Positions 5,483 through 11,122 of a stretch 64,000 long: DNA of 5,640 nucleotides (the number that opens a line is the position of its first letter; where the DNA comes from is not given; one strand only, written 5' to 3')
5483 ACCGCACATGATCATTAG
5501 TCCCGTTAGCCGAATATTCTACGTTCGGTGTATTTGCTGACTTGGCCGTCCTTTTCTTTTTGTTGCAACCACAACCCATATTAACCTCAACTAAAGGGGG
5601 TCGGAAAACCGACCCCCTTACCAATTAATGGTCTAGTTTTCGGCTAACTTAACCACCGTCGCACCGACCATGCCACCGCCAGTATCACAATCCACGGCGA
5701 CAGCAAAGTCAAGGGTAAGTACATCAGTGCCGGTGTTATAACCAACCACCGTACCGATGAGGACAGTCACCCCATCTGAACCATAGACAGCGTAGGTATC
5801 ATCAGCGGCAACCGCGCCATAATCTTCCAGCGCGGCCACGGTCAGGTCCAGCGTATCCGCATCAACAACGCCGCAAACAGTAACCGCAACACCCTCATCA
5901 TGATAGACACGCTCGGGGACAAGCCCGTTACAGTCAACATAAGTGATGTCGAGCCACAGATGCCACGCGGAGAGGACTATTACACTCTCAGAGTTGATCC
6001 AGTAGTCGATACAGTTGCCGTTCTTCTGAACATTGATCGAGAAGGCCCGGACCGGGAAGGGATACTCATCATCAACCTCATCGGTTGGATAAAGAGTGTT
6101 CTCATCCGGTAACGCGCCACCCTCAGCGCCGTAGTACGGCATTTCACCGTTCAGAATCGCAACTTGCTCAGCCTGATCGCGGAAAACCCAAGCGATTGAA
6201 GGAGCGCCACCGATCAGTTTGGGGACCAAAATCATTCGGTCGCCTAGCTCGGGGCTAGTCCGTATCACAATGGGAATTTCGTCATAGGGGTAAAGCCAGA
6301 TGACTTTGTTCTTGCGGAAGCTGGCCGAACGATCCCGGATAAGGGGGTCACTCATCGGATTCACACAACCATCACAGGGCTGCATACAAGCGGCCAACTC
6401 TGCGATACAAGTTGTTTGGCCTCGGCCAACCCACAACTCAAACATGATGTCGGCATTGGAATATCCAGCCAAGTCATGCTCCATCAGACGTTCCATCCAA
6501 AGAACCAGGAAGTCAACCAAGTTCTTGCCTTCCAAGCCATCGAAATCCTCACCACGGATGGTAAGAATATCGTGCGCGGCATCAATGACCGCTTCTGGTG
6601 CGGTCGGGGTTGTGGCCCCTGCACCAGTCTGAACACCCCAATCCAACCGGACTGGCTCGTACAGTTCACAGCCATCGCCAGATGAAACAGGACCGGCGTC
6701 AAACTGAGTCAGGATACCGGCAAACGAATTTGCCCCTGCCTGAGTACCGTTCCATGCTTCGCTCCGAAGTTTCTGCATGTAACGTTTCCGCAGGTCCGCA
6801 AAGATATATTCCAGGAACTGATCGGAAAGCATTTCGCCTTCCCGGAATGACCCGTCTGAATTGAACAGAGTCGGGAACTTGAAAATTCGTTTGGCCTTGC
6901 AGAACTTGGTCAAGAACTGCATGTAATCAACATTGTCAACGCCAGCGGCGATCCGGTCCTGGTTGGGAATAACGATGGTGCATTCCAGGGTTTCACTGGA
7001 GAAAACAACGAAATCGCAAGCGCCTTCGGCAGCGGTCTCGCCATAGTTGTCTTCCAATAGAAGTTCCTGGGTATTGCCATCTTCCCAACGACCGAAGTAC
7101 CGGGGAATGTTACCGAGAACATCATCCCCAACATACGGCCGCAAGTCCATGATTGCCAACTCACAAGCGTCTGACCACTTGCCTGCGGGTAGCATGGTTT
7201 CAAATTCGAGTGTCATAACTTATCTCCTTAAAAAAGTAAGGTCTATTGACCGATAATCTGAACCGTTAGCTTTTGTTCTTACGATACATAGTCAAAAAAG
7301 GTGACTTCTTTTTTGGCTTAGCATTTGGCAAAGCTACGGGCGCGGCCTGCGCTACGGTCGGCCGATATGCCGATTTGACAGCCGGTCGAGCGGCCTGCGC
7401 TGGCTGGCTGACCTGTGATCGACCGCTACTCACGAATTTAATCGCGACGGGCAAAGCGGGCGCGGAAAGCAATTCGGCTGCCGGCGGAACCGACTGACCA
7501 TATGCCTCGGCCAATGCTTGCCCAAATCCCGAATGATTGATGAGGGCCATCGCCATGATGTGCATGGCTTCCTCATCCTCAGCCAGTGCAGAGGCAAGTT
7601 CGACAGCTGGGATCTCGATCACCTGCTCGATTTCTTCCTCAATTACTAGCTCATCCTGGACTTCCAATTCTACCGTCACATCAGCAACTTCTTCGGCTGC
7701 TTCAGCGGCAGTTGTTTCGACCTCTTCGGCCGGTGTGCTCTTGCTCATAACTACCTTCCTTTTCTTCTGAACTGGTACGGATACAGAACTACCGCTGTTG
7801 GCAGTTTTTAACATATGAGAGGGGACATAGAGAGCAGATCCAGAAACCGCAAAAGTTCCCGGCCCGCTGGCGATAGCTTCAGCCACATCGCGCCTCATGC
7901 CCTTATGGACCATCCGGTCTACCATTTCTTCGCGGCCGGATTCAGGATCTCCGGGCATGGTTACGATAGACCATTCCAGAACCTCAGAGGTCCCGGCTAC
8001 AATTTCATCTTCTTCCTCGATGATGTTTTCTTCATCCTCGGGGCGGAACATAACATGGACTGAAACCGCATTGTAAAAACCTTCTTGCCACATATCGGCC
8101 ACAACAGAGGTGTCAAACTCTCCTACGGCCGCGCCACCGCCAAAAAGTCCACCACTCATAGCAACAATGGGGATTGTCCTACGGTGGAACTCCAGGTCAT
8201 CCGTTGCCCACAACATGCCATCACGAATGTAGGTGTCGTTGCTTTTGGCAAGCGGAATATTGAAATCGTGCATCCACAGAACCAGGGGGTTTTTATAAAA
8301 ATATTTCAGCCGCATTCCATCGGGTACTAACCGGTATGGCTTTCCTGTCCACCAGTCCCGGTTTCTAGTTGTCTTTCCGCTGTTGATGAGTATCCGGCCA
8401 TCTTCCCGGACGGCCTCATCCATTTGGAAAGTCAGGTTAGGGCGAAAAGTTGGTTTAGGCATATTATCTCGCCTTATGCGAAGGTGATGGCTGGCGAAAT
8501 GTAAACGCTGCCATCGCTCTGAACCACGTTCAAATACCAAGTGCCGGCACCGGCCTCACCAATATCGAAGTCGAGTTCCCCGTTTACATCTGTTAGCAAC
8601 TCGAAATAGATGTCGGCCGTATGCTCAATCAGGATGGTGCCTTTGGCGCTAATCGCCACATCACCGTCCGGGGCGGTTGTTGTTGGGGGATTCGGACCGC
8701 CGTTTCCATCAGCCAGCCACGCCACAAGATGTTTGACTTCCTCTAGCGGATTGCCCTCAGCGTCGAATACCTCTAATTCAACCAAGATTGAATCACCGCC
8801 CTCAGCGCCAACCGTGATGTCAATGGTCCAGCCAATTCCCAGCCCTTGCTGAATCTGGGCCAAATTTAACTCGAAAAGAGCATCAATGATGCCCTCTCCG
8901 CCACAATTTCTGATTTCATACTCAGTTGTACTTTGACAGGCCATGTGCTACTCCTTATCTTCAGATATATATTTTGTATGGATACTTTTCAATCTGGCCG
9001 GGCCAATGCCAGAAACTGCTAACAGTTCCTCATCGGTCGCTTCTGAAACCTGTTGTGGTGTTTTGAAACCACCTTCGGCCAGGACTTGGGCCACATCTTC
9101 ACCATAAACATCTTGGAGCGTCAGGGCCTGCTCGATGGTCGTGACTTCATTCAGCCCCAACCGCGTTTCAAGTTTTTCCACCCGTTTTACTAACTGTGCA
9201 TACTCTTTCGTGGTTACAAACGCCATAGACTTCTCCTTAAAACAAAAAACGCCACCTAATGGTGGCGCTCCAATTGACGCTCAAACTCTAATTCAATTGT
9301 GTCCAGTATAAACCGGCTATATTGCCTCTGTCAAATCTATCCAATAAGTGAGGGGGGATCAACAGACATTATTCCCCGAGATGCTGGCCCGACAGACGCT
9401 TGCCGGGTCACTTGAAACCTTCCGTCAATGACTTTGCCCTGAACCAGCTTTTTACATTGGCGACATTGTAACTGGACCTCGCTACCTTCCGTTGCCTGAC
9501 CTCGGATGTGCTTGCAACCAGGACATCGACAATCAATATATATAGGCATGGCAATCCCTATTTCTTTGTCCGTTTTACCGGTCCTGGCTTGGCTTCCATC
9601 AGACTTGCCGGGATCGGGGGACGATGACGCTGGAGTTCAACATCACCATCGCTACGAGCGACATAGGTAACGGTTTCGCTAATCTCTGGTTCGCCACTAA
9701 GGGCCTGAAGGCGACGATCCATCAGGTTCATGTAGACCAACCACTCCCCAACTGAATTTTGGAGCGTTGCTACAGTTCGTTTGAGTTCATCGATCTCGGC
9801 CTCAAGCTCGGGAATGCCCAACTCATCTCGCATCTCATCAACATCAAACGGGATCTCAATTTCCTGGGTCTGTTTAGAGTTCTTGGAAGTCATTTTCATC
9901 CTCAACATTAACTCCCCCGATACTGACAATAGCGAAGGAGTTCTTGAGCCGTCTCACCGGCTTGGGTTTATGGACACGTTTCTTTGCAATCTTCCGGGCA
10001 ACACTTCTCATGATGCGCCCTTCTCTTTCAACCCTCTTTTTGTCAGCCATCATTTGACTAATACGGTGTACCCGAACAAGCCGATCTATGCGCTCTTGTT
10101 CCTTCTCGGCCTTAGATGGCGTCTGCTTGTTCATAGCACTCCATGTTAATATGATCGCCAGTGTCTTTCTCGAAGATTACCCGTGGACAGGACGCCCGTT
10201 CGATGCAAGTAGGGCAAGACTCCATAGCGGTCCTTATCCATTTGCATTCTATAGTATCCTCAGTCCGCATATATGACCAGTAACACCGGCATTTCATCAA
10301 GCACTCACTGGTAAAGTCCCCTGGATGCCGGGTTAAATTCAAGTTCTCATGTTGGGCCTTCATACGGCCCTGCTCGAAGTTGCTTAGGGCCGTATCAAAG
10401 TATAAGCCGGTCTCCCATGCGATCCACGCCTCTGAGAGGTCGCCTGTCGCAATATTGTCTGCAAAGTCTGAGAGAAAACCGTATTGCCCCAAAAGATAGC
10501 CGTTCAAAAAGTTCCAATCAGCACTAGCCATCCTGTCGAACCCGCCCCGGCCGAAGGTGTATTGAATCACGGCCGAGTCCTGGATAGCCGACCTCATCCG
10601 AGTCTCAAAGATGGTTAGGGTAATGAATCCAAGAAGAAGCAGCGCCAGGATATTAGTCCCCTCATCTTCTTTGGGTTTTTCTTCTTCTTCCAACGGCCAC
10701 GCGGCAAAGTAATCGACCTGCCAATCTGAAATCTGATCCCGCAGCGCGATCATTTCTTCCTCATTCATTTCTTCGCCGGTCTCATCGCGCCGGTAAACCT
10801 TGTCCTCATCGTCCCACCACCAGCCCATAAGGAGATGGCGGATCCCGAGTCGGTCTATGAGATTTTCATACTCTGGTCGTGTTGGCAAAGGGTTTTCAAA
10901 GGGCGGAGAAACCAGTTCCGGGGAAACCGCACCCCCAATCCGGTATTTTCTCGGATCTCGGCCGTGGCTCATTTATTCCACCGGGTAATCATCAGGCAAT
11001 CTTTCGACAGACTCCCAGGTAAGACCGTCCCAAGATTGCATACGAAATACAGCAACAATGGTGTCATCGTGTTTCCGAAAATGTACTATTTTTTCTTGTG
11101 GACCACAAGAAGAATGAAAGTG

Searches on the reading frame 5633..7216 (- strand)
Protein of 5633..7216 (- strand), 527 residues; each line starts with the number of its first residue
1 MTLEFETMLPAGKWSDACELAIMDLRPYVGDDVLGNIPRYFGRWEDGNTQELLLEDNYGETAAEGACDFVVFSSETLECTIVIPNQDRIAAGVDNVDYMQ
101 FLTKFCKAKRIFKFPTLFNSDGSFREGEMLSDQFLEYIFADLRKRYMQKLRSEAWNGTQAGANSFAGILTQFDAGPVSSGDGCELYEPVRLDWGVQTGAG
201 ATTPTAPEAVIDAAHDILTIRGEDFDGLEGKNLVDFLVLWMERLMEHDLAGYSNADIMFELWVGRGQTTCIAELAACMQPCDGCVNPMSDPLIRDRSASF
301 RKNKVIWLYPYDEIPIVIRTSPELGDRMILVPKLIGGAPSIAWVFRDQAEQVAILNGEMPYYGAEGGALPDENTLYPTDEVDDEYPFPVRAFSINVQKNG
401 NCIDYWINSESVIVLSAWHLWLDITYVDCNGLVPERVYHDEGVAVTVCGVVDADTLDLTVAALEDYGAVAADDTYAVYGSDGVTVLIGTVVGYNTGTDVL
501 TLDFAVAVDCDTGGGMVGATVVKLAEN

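Call 11: search_protein_families(library=pfam, proteins=[window:5633-7216:-])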
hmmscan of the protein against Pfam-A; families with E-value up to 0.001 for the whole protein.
window:5633-7216:- (527 aa): 0 families

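Call 13: search_protein_families(library=phrogs, proteins=[window:5633-7216:-], max_evalue=0.001)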
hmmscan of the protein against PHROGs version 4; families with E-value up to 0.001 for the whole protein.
window:5633-7216:- (527 aa): 0 families

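Call 14: search_dna_similar(query=window:5633-7216:-, collection=phages, mode=protein, max_rows=15)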
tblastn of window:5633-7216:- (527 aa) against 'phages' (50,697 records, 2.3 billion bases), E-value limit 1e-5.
No match.

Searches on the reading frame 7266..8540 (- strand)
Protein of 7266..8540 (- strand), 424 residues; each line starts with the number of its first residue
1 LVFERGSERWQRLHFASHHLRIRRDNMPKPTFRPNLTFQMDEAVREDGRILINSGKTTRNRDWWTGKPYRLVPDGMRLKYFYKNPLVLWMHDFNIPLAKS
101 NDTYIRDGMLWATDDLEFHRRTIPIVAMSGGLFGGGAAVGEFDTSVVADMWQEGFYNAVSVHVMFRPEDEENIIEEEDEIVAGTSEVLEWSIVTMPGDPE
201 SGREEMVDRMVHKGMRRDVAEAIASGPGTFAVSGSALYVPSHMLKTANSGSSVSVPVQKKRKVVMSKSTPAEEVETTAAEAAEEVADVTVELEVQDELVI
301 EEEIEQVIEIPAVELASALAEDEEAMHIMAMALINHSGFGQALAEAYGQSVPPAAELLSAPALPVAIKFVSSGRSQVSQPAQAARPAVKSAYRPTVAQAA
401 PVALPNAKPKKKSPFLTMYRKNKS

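Call 11: search_protein_families(library=pfam, proteins=[window:7266-8540:-])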
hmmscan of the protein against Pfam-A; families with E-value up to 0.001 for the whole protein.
window:7266-8540:- (424 aa): 0 families

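Call 13: search_protein_families(library=phrogs, proteins=[window:7266-8540:-], max_evalue=0.001)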
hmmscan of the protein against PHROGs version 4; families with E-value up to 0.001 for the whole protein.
window:7266-8540:- (424 aa): 2 families
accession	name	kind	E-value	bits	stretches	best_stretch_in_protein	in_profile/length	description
phrog_11321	-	unknown function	6.4e-06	26.8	0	69-113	17-65/327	-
phrog_617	-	head and packaging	3.9e-05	23.7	0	72-209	48-164/626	major head protein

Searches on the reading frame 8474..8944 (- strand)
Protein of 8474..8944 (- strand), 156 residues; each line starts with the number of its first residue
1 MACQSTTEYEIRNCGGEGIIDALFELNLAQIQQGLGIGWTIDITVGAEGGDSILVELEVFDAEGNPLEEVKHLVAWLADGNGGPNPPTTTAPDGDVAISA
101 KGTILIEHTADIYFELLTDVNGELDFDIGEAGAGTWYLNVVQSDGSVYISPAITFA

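Call 107: search_protein_families(library=pfam, proteins=[window:8474-8944:-], max_evalue=0.1)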
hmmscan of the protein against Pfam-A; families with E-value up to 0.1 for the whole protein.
window:8474-8944:- (156 aa): 3 families
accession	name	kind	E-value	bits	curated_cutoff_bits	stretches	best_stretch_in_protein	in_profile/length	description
PF02369.22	Big_1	-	9.2e-05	22.9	34.9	1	44-103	10-69/93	Bacterial Ig-like domain (group 1)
PF18565.7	Glyco_hydro2_C5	-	0.0039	17.5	32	1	45-82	10-47/103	Glycoside hydrolase family 2 C-terminal domain 5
PF05688.17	BIg21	-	0.063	14.3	27.4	0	50-130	1-78/109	Bacterial Immunoglobulin-like 21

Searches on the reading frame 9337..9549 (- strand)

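Call 107: search_protein_families(library=pfam, proteins=[window:9337-9549:-], max_evalue=0.1)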
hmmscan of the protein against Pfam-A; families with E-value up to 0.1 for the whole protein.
window:9337-9549:- (70 aa): 2 families
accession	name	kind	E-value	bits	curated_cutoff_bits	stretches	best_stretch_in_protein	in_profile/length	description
PF19267.4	CIS_spike_tip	-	0.012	15.9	24.1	1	8-66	64-122/141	Contractile injection system spike tip protein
PF17525.8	DUF5447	-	0.047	14.7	27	1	5-50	11-57/96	Lysogeny maintenance protein PflM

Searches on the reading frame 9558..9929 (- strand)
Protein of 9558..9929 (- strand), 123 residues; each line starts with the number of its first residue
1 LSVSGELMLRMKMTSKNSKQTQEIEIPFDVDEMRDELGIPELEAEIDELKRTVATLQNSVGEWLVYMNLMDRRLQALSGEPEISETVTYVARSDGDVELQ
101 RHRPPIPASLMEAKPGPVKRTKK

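Call 107: search_protein_families(library=pfam, proteins=[window:9558-9929:-], max_evalue=0.1)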
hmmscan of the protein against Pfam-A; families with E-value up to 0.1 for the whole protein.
window:9558-9929:- (123 aa): 1 family
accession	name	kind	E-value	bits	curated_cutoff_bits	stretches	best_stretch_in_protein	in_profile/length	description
PF12970.12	DUF3858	-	0.081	13.5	27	0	11-75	16-79/116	Domain of Unknown Function with PDB structure (DUF3858)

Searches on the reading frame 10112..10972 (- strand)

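Call 13: search_protein_families(library=phrogs, proteins=[window:10112-10972:-], max_evalue=0.001)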
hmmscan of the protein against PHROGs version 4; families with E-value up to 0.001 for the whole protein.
window:10112-10972:- (286 aa): 1 family
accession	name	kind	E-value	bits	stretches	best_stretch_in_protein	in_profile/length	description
phrog_24776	-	unknown function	3.3e-13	51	1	112-208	53-149/218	-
